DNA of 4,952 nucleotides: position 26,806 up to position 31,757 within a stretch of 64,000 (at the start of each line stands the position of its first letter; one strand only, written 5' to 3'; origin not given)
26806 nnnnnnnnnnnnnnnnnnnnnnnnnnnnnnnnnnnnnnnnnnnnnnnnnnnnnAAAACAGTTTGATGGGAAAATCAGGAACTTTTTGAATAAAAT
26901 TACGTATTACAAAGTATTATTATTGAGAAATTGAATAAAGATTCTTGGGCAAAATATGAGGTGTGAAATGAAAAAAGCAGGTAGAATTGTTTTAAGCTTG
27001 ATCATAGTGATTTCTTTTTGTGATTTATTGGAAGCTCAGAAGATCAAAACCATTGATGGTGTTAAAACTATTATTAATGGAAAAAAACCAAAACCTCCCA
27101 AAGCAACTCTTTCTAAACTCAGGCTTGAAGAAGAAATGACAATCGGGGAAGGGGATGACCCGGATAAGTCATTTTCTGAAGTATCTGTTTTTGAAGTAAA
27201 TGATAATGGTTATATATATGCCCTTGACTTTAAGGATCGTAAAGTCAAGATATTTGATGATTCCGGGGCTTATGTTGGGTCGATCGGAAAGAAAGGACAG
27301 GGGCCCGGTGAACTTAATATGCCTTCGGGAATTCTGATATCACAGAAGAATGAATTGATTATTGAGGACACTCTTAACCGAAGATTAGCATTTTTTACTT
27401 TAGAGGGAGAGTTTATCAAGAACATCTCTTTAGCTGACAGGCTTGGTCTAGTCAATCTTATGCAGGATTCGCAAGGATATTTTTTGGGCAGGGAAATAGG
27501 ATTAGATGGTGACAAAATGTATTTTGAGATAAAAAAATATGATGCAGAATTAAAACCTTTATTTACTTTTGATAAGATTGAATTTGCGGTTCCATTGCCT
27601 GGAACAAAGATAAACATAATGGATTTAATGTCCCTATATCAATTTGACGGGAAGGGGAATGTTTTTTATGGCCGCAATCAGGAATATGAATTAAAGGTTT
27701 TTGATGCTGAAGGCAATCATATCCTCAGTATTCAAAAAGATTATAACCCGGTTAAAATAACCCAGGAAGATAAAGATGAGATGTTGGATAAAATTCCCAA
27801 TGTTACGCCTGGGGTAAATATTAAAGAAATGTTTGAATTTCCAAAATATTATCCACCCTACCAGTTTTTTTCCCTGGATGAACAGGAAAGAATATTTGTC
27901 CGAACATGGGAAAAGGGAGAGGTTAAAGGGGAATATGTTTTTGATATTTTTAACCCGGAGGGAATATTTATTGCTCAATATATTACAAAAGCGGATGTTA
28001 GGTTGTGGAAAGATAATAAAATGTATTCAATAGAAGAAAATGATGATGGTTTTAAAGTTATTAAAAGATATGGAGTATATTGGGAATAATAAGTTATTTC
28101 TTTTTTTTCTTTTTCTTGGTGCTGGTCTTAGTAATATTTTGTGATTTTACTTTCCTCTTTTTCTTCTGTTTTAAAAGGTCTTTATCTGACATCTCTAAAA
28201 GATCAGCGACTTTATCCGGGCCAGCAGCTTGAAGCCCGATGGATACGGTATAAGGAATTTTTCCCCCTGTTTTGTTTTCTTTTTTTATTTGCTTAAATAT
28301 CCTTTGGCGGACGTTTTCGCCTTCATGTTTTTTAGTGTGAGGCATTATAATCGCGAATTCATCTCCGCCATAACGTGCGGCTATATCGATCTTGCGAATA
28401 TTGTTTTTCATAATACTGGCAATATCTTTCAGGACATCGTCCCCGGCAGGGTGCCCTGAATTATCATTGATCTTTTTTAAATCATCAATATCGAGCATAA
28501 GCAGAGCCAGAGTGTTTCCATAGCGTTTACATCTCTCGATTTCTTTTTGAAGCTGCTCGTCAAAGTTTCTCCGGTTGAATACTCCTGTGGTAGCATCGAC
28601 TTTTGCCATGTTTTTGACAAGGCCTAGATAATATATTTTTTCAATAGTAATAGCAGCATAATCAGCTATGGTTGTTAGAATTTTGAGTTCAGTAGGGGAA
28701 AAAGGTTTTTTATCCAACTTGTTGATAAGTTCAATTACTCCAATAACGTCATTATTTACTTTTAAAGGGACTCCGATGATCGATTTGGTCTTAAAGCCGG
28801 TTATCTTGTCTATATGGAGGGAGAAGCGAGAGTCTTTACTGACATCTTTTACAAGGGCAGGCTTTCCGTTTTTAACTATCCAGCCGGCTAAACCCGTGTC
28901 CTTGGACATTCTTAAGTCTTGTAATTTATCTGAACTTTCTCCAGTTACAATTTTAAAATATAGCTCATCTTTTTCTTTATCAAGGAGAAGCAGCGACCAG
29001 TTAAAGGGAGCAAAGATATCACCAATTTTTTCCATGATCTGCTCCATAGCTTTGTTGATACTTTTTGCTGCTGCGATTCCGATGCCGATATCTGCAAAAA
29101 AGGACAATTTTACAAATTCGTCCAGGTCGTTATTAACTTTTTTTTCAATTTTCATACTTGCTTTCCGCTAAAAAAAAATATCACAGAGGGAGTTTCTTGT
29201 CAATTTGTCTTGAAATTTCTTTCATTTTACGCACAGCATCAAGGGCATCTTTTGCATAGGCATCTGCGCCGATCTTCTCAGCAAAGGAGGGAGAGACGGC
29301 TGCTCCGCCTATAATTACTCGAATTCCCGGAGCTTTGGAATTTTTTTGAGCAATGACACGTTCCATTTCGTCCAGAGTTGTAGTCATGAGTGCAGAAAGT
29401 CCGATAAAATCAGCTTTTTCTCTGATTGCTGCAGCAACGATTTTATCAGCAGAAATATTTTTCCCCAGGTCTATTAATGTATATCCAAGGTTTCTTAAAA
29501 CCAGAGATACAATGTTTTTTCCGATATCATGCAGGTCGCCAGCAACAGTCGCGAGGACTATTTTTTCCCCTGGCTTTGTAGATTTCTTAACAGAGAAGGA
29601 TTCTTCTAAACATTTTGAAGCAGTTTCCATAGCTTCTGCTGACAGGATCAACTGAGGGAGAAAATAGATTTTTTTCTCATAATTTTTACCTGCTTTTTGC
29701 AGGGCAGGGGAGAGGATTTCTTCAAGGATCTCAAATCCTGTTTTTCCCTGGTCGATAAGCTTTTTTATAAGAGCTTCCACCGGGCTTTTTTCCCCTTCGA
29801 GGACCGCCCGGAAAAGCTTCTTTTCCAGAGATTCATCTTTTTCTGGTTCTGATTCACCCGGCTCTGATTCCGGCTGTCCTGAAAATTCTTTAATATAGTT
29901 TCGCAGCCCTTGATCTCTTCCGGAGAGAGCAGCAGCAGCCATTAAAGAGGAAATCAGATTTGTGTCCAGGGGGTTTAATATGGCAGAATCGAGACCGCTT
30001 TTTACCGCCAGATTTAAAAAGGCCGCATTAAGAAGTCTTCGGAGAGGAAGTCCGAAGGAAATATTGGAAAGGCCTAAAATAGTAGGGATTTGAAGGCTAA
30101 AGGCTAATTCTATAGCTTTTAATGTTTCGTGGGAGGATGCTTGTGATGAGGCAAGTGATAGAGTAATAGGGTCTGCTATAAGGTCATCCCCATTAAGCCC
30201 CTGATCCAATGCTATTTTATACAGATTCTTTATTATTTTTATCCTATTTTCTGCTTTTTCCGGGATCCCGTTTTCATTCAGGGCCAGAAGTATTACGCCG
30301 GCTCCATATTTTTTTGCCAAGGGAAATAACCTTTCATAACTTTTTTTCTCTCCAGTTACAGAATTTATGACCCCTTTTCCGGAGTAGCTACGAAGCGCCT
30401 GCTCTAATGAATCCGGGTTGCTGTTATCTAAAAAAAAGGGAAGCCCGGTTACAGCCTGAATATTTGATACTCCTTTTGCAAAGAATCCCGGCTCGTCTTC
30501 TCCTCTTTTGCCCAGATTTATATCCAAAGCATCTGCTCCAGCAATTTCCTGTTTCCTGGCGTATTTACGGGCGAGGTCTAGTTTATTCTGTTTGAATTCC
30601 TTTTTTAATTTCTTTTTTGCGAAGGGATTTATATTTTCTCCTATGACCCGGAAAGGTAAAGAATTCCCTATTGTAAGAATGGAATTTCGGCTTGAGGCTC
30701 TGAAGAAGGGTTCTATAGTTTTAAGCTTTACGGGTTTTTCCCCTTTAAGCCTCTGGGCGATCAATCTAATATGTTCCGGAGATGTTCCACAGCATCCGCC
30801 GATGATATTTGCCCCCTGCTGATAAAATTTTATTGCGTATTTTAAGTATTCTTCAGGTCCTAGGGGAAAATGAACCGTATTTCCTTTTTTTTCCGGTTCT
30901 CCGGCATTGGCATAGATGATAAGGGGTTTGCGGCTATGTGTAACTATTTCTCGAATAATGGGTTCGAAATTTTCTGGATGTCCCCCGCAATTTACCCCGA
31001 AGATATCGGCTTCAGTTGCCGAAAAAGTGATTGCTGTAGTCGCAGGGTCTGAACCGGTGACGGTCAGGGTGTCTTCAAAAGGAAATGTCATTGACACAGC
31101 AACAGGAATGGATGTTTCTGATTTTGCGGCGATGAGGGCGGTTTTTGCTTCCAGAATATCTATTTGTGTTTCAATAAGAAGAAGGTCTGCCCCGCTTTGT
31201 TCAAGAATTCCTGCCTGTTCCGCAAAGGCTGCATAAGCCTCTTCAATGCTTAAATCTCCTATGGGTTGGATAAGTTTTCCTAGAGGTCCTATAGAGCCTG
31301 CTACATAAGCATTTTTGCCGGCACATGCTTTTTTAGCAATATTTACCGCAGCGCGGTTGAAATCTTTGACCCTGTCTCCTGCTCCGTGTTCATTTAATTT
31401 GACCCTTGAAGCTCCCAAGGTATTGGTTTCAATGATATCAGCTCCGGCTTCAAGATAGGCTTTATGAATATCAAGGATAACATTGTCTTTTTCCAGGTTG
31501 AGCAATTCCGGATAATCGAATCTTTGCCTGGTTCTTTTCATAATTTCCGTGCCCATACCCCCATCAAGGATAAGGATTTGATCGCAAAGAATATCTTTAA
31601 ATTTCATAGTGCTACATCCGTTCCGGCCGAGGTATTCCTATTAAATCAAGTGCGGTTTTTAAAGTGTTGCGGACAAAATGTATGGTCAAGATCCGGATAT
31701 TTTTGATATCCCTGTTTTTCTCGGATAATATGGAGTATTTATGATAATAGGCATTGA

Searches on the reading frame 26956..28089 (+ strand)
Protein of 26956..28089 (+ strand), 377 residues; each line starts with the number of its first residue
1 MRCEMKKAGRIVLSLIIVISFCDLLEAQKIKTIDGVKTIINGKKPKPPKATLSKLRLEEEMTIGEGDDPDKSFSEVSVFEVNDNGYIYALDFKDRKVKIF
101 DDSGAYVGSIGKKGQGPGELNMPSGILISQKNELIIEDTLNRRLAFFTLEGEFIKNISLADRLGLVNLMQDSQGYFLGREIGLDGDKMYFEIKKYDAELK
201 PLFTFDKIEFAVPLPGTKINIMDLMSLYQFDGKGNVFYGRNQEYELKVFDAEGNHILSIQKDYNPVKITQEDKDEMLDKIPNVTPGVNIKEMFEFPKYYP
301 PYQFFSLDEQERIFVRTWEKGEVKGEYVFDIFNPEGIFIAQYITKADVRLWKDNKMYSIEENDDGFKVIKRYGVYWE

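Call 56: search_protein_families(library=pfam, proteins=[window:26956-28089:+], max_evalue=0.00001)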
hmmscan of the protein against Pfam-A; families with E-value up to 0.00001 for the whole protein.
window:26956-28089:+ (377 aa): 1 family
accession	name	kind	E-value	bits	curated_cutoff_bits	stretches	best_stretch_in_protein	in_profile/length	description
PF17170.10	DUF5128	-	8.5e-13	48.6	22.9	1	80-250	50-211/321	6-bladed beta-propeller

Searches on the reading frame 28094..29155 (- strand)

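Call 57: search_protein_families(library=pfam, proteins=[window:28094-29155:-], max_evalue=0.00001)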
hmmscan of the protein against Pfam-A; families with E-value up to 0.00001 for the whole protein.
window:28094-29155:- (353 aa): 4 families
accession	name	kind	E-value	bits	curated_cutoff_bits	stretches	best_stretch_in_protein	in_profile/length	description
PF00990.26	GGDEF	-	9.9e-40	136.4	23.8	1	184-335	1-159/161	Diguanylate cyclase, GGDEF domain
PF01590.32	GAF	-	6.1e-17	62.8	22.4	1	35-171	4-133/133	GAF domain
PF13185.12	GAF_2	-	5.4e-13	49.7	28.6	1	36-172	7-136/136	GAF domain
PF13492.12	GAF_3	-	3.8e-09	37.5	27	1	34-172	3-128/129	GAF domain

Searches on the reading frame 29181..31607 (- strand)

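Call 57: search_protein_families(library=pfam, proteins=[window:29181-31607:-], max_evalue=0.00001)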
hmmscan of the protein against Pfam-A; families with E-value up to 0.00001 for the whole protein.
window:29181-31607:- (808 aa): 5 families
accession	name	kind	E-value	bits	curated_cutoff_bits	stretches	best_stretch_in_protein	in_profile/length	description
PF02574.22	S-methyl_trans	-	1.2e-75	255.5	22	1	12-287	1-283/283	Homocysteine S-methyltransferase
PF02310.24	B12-binding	-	5.7e-28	97.6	32.1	1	682-792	2-120/121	B12 binding domain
PF00809.28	Pterin_bind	-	3.7e-19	69.8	25.5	1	337-544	14-243/244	Pterin binding enzyme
PF02607.22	B12-binding_2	-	7.9e-16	58.5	23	1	595-667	2-73/74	B12 binding domain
PF03599.22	CdhD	-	1.8e-06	27.4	24.8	1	333-488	43-184/387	CO dehydrogenase/acetyl-CoA synthase delta subunit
